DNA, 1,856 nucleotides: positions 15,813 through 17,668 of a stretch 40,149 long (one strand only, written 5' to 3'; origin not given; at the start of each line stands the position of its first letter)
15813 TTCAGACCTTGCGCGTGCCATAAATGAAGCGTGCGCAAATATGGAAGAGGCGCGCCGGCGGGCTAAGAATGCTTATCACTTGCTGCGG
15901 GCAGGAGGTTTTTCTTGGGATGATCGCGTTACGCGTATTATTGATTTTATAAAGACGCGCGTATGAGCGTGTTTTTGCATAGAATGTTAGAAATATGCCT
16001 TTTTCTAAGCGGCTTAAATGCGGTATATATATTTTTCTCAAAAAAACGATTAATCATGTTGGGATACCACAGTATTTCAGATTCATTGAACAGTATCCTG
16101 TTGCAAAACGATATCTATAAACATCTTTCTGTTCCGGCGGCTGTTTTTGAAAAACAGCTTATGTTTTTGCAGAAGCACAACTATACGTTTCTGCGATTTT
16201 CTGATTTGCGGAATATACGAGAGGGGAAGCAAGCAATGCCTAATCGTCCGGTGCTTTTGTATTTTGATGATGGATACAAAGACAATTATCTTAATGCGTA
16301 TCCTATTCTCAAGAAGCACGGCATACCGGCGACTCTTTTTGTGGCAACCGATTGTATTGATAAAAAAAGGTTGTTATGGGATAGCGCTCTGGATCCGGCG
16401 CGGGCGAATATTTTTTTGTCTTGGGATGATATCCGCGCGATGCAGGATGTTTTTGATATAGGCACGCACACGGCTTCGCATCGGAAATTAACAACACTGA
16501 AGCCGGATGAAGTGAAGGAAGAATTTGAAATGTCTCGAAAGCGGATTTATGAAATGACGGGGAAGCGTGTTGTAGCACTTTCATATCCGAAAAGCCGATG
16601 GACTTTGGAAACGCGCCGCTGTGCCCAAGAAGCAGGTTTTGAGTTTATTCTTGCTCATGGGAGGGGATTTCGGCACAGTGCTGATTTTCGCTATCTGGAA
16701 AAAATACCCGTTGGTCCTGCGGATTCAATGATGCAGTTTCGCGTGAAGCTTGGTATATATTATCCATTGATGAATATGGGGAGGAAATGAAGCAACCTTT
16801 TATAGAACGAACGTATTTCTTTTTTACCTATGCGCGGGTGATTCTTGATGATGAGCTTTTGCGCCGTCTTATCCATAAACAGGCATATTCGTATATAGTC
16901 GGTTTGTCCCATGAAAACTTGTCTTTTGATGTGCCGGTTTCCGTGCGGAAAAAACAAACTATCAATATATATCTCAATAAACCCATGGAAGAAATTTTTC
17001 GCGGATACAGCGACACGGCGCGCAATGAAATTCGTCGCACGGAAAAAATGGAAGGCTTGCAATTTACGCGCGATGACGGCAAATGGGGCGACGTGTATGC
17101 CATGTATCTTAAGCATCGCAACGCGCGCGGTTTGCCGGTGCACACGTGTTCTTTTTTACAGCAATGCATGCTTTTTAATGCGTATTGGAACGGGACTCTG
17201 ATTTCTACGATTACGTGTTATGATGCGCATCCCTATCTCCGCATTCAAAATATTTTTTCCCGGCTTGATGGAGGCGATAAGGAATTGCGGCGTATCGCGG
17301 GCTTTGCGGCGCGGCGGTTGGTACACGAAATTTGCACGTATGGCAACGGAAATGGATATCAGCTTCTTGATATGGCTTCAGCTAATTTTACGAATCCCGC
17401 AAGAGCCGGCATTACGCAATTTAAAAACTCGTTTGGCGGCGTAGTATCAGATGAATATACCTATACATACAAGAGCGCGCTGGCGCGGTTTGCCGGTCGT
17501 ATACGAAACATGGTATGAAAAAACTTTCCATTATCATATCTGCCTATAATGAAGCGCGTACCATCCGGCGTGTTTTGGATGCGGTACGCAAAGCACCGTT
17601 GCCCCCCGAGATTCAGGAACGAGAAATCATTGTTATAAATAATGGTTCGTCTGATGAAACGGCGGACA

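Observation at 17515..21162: Dpm1-like GT2 plus two PMT/ArnT-like GT-C enzymes: a lipid-linked-monosaccharide glycosylation module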

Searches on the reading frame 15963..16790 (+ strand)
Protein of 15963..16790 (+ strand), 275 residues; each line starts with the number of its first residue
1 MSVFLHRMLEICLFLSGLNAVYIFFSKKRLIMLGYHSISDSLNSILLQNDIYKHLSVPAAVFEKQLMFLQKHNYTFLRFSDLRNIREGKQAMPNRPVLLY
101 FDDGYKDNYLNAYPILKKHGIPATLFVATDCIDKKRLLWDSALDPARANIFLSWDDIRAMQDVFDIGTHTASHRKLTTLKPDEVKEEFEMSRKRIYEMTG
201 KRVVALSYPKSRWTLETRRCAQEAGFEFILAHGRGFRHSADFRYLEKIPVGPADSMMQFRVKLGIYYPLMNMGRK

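Call 4: search_protein_families(library=pfam, proteins=[window:15963-16790:+], max_evalue=0.01)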
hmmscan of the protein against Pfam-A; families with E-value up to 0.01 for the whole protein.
window:15963-16790:+ (275 aa): 1 family
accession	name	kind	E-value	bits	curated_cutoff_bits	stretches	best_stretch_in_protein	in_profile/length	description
PF01522.26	Polysacc_deac_1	-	2.1e-27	95.9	23.1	1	90-228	2-123/124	Polysaccharide deacetylase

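Call 5: search_protein_families(library=ncbifam, proteins=[window:15963-16790:+], max_evalue=0.01)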
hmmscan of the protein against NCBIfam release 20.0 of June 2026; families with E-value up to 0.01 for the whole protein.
window:15963-16790:+ (275 aa): 7 families
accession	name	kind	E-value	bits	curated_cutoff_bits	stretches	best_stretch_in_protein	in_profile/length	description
TIGR03938.2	deacetyl_PgaB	equivalog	1.3e-28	99.7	321.9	1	29-172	2-144/621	poly-beta-1,6-N-acetyl-D-glucosamine N-deacetylase PgaB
NF011177.0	PRK14582.1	equivalog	9.4e-16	57.2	923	1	26-177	45-193/671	poly-beta-1,6-N-acetyl-D-glucosamine N-deacetylase PgaB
TIGR03933.1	PIA_icaB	equivalog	2.2e-14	53.6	248.35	1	35-212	8-190/245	intercellular adhesin biosynthesis polysaccharide N-deacetylase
NF011176.0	PRK14581.1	equivalog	2.3e-13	49.2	1091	1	27-174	46-189/673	poly-beta-1,6-N-acetyl-D-glucosamine N-deacetylase PgaB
TIGR02884.1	spore_pdaA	equivalog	9.3e-10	38.6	298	1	162-229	88-156/224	delta-lactam-biosynthetic de-N-acetylase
TIGR02764.1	spore_ybaN_pdaB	equivalog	4.5e-09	36.4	237.4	1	97-230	8-125/191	polysaccharide deacetylase family sporulation protein PdaB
TIGR04243.1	nodulat_NodB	equivalog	2.3e-06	27.2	240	1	158-227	49-119/197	chitooligosaccharide deacetylase NodB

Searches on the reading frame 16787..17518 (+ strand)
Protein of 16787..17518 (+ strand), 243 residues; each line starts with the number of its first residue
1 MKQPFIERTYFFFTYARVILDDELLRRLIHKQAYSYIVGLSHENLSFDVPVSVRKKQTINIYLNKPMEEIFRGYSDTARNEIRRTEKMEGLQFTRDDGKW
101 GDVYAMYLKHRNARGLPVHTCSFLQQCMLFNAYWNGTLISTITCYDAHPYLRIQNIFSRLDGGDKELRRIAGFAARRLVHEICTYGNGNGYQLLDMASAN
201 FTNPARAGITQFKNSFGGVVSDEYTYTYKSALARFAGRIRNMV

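Call 4: search_protein_families(library=pfam, proteins=[window:16787-17518:+], max_evalue=0.01)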
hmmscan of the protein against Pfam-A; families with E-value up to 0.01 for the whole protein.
window:16787-17518:+ (243 aa): 0 families

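Call 5: search_protein_families(library=ncbifam, proteins=[window:16787-17518:+], max_evalue=0.01)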
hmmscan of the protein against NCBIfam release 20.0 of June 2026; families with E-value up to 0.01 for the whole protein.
window:16787-17518:+ (243 aa): 1 family
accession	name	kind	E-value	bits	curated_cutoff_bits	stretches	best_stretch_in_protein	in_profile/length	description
TIGR03019.1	pepcterm_femAB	equivalog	0.0029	16.7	260.35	1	55-143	117-201/330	FemAB family XrtA/PEP-CTERM system-associated protein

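Call 56: search_protein_families(library=pfam, proteins=[window:16787-17518:+], max_evalue=1)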
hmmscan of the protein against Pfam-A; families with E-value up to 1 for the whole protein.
window:16787-17518:+ (243 aa): 1 family
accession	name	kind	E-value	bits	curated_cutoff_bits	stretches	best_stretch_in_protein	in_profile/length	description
PF02388.22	FemAB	-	0.024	13.9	24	0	38-88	133-184/406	FemAB family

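Call 72: search_solved_structures(query=A4, max_evalue=10, show_alignments=1)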
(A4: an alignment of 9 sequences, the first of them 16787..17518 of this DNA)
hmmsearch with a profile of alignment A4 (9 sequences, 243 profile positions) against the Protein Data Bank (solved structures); distinct sequences matched with E-value up to 10: 10.
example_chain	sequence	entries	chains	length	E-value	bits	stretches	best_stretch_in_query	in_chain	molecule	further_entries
9wqw_A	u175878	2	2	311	6.4e-07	32.3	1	58-224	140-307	aminoacyl-tRNA-dependent peptide synthase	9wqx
9wqy_A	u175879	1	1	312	1.6e-05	27.7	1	58-226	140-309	aminoacyl-tRNA-dependent peptide synthase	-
6snr_A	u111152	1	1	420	0.00066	22.4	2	177-237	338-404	Lipid II:glycine glycyltransferase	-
5l3x_B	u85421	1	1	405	0.27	13.8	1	137-190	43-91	Negative elongation factor C/D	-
8rbx_w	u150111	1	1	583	0.56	12.8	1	137-190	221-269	Negative elongation factor C/D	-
8w8e_W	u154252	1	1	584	0.56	12.8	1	137-190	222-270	Negative elongation factor C/D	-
7ycx_g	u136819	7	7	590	0.57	12.8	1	137-190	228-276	Negative elongation factor C/D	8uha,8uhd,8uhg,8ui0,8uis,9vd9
6gml_W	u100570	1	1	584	0.59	12.7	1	137-190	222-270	Negative elongation factor C/D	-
9j0n_W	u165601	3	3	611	0.62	12.6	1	137-190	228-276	Negative elongation factor C/D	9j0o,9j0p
7pks_W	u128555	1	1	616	0.63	12.6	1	137-190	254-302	Negative elongation factor C/D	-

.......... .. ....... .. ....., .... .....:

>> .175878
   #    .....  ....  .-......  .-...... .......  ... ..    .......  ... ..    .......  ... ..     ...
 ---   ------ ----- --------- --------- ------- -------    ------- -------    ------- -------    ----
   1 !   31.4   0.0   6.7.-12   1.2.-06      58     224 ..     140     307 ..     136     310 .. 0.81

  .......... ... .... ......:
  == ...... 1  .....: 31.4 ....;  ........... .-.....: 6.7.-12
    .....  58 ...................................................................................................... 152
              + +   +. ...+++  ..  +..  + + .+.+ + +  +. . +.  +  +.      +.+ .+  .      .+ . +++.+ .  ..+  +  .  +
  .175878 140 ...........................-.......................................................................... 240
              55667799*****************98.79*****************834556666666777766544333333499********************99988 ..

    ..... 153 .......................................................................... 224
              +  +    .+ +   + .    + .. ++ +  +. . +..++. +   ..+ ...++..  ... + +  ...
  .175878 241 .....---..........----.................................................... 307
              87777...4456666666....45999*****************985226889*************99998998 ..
